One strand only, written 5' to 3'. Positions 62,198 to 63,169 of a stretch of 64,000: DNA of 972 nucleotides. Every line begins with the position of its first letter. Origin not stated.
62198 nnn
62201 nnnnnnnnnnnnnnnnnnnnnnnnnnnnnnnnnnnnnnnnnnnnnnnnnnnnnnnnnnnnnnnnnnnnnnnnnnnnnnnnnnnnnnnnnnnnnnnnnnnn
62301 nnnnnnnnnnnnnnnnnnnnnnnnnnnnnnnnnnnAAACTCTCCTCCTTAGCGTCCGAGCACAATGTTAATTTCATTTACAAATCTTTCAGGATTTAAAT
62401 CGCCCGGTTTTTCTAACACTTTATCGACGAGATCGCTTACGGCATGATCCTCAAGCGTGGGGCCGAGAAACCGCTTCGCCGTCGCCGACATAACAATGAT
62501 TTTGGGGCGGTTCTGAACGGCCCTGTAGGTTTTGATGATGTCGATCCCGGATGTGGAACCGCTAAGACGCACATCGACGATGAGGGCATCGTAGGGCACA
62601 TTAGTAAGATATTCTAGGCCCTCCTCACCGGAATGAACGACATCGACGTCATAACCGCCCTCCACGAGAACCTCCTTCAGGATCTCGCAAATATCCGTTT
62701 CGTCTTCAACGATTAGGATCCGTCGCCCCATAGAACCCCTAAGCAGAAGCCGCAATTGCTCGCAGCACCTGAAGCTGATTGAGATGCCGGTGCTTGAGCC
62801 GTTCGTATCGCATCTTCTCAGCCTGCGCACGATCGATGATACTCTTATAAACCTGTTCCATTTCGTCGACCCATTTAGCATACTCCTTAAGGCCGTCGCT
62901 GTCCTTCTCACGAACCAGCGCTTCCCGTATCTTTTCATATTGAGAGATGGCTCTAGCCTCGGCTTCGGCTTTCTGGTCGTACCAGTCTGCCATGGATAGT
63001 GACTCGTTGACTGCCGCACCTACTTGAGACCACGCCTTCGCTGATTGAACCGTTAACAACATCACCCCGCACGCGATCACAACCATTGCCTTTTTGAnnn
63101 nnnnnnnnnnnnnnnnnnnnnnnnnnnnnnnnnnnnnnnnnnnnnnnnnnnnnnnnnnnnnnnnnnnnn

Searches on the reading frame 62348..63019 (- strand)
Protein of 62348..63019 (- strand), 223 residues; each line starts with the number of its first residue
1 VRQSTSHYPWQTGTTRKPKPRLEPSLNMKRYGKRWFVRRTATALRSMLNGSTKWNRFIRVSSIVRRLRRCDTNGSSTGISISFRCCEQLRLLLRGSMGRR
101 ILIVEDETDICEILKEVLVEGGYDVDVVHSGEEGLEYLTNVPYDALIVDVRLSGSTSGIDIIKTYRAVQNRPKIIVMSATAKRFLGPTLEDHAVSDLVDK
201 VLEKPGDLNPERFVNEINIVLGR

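Call 49: search_protein_families(library=pfam, proteins=[window:62348-63019:-], max_evalue=0.0001)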
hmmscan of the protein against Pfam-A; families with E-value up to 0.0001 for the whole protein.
window:62348-63019:- (223 aa): 1 family
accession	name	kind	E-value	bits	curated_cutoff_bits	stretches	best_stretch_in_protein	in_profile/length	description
PF00072.30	Response_reg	-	4.7e-16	59.4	30.2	1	101-202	1-101/111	Response regulator receiver domain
